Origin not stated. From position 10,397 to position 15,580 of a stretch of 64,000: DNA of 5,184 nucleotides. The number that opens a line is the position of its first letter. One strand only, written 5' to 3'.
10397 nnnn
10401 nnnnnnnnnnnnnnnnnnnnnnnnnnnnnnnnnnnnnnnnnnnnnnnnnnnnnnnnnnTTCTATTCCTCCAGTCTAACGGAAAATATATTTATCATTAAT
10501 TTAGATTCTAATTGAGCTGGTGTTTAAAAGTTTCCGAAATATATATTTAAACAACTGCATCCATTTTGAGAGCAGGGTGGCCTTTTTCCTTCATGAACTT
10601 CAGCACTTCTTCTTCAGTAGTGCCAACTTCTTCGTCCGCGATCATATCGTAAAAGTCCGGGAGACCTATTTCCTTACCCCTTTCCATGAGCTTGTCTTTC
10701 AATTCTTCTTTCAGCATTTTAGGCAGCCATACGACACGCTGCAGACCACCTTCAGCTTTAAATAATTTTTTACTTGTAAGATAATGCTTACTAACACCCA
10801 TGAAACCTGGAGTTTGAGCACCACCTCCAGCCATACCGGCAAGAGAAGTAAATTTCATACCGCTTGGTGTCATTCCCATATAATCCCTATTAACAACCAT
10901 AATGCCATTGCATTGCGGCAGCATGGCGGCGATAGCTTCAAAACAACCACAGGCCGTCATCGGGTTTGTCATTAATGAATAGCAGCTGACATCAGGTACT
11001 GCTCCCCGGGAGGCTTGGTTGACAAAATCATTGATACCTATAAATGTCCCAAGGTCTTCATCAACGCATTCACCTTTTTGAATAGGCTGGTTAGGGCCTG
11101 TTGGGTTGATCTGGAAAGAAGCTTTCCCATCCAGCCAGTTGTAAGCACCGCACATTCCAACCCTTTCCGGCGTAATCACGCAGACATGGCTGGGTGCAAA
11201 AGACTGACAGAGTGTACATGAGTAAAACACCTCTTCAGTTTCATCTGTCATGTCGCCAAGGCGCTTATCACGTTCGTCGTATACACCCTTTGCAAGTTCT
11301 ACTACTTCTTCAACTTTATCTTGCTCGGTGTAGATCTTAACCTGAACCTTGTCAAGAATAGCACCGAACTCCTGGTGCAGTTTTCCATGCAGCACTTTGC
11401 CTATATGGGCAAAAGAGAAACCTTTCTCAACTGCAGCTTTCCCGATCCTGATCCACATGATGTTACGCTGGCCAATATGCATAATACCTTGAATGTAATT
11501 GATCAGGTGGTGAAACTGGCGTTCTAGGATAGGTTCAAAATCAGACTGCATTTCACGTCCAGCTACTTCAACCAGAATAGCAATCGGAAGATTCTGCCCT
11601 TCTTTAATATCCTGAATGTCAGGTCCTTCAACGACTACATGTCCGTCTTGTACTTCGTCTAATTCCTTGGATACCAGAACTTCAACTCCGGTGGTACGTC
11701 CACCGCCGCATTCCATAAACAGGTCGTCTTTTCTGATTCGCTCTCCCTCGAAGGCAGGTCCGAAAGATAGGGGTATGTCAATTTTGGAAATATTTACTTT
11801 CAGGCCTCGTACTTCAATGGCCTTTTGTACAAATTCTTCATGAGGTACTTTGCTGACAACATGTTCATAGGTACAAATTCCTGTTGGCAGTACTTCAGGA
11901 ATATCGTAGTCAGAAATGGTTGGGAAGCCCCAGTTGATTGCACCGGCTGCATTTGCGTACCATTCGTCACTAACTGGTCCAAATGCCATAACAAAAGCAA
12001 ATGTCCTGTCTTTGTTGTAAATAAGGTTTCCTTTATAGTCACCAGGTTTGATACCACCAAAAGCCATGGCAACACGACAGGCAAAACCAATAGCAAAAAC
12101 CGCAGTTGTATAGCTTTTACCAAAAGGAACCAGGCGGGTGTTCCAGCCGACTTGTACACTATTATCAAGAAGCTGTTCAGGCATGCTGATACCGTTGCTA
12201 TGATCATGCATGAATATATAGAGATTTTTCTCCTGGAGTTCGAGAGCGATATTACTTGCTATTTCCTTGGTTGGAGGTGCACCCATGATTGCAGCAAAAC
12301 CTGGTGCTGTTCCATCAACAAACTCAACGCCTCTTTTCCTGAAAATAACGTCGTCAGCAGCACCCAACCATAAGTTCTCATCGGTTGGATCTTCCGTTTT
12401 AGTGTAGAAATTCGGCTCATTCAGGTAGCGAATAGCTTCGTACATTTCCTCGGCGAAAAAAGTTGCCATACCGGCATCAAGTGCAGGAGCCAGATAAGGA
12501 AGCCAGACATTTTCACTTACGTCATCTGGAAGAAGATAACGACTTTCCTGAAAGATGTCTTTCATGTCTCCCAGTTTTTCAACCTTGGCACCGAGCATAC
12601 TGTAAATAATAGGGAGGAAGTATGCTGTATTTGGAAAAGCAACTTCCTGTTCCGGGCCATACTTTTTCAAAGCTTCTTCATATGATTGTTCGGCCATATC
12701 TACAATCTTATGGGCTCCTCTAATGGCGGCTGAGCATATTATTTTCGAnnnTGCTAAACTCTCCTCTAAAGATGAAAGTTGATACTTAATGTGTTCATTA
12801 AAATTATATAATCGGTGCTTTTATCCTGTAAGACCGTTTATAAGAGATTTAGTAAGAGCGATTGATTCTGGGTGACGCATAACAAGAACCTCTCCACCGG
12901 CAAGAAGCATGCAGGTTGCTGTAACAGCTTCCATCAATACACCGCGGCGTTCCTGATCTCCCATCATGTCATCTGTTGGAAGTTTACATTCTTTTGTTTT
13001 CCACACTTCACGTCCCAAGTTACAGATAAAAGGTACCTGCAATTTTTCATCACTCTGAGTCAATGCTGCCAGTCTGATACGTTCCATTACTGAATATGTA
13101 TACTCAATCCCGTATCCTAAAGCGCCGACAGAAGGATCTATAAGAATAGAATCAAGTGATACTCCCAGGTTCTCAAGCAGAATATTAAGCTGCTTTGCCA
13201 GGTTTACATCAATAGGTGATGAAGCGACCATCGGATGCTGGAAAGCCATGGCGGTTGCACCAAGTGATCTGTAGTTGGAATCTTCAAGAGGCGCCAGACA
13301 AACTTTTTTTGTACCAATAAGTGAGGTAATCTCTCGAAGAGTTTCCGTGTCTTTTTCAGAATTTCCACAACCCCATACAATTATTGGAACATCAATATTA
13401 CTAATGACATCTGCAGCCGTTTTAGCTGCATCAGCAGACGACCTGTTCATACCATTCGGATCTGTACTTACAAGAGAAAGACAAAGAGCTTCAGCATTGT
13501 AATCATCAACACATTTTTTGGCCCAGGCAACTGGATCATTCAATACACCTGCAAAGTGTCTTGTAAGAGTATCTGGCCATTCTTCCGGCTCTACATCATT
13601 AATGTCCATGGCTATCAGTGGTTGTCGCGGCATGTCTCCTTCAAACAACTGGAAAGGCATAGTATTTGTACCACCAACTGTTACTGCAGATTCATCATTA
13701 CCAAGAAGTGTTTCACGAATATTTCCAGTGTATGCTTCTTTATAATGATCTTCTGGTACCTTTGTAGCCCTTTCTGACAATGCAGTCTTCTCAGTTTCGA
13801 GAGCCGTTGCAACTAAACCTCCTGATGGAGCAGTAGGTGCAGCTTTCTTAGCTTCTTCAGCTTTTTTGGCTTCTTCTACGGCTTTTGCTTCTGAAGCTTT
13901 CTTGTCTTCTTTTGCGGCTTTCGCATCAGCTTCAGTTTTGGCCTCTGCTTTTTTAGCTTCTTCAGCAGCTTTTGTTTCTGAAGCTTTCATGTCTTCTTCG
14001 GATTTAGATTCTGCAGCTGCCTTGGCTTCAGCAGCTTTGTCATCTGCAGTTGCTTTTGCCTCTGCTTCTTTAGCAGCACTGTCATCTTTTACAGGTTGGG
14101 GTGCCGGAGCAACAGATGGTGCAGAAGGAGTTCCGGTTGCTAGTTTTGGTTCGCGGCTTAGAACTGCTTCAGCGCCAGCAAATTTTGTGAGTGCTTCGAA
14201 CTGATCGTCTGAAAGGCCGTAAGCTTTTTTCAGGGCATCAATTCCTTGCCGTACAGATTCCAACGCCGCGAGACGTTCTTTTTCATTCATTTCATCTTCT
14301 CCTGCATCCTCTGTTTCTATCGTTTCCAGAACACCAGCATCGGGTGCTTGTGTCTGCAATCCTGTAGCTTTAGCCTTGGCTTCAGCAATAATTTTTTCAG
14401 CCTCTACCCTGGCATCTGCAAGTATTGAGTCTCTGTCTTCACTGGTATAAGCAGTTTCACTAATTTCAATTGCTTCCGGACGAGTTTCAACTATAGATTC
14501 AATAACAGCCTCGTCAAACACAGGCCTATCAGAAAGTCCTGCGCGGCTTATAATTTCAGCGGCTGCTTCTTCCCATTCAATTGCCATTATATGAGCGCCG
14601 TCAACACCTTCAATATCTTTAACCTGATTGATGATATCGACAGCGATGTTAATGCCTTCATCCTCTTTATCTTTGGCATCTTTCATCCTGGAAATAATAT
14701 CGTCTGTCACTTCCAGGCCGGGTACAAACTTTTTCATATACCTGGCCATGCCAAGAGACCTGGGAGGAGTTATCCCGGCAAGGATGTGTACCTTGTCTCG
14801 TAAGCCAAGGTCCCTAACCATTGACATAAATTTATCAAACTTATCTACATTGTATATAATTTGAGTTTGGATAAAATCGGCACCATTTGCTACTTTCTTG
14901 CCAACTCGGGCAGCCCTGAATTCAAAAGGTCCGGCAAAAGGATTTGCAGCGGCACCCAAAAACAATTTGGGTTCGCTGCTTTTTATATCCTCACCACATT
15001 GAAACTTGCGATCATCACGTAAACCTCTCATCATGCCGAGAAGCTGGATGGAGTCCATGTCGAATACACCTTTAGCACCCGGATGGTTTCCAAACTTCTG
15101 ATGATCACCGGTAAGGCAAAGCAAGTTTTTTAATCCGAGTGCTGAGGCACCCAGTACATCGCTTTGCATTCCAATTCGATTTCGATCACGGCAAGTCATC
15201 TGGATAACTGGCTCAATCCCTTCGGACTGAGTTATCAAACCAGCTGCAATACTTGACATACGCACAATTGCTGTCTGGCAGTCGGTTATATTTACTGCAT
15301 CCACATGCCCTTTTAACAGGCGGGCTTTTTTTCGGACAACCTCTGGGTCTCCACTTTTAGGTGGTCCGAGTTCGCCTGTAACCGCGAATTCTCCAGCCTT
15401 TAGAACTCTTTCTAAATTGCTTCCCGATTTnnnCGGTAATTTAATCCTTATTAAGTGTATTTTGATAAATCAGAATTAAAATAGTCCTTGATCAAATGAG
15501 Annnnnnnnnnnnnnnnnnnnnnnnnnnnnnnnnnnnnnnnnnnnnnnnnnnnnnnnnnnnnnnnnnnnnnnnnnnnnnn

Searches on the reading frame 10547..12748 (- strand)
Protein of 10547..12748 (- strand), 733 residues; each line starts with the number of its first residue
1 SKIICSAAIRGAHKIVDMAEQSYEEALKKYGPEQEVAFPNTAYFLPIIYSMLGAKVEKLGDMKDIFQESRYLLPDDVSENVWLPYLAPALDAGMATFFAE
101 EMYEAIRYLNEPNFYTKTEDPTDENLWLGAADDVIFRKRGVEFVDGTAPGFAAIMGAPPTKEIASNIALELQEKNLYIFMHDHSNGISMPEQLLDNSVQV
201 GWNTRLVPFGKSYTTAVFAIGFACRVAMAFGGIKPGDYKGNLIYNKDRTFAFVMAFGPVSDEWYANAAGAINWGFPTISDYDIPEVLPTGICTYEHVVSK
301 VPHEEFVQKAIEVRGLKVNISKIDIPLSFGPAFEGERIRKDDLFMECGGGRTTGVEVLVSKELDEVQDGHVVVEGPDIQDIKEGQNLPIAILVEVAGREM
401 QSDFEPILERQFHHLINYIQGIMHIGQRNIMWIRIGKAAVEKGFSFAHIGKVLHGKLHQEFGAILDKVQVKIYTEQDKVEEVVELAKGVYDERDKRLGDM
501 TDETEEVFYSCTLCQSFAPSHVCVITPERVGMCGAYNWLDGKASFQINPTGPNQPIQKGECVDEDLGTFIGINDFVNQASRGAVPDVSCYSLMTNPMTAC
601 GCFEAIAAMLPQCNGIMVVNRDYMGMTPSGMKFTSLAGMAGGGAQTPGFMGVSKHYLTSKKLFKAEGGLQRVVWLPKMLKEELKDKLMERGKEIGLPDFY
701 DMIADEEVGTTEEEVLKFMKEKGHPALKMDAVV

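Call 16: search_protein_families(library=pfam, proteins=[window:10547-12748:-], max_evalue=0.0001)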
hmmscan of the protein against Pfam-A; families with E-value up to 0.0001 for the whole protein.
window:10547-12748:- (733 aa): 3 families
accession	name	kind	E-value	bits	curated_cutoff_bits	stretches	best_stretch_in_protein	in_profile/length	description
PF19436.4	ACS_CODH_B_C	-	6e-122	406.3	25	1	490-732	1-244/245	ACS/CODH beta subunit C-terminal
PF03598.20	CdhC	-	5.2e-68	228.2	24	1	325-479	1-155/155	CO dehydrogenase/acetyl-CoA synthase complex beta subunit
PF18537.6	CODH_A_N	-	2.1e-29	101.8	32.2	1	20-109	1-83/83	Carbon monoxide dehydrogenase subunit alpha N-terminal domain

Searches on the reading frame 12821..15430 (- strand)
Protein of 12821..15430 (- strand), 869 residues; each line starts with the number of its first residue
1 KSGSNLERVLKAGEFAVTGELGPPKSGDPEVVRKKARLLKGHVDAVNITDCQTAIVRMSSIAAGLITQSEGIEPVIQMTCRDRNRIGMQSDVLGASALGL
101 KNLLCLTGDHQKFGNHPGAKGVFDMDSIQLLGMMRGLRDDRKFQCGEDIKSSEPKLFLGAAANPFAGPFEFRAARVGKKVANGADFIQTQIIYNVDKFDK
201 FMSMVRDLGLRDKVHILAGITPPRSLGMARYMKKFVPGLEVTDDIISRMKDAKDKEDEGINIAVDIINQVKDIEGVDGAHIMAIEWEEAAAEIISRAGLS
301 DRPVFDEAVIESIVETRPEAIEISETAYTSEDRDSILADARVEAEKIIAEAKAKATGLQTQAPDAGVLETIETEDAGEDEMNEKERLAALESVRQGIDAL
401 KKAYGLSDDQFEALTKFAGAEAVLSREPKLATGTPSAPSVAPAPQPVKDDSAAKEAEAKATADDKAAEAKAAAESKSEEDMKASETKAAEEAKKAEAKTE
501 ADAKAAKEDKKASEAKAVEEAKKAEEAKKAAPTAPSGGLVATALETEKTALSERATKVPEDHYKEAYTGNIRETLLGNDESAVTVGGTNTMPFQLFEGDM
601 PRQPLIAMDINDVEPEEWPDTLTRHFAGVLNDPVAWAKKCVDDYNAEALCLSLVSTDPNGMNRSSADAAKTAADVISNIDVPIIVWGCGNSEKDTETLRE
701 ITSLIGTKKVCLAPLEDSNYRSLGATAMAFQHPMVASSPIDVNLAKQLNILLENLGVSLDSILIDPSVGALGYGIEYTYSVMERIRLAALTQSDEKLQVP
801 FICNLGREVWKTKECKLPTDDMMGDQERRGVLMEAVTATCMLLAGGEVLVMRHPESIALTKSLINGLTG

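Call 16: search_protein_families(library=pfam, proteins=[window:12821-15430:-], max_evalue=0.0001)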
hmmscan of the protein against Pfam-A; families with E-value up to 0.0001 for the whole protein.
window:12821-15430:- (869 aa): 2 families
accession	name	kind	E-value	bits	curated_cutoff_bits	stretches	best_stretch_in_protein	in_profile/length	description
PF03599.22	CdhD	-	9.3e-38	130.4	24.8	1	575-814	3-223/387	CO dehydrogenase/acetyl-CoA synthase delta subunit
PF02219.23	MTHFR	-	1.3e-37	130.2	24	1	6-298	2-287/287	Methylenetetrahydrofolate reductase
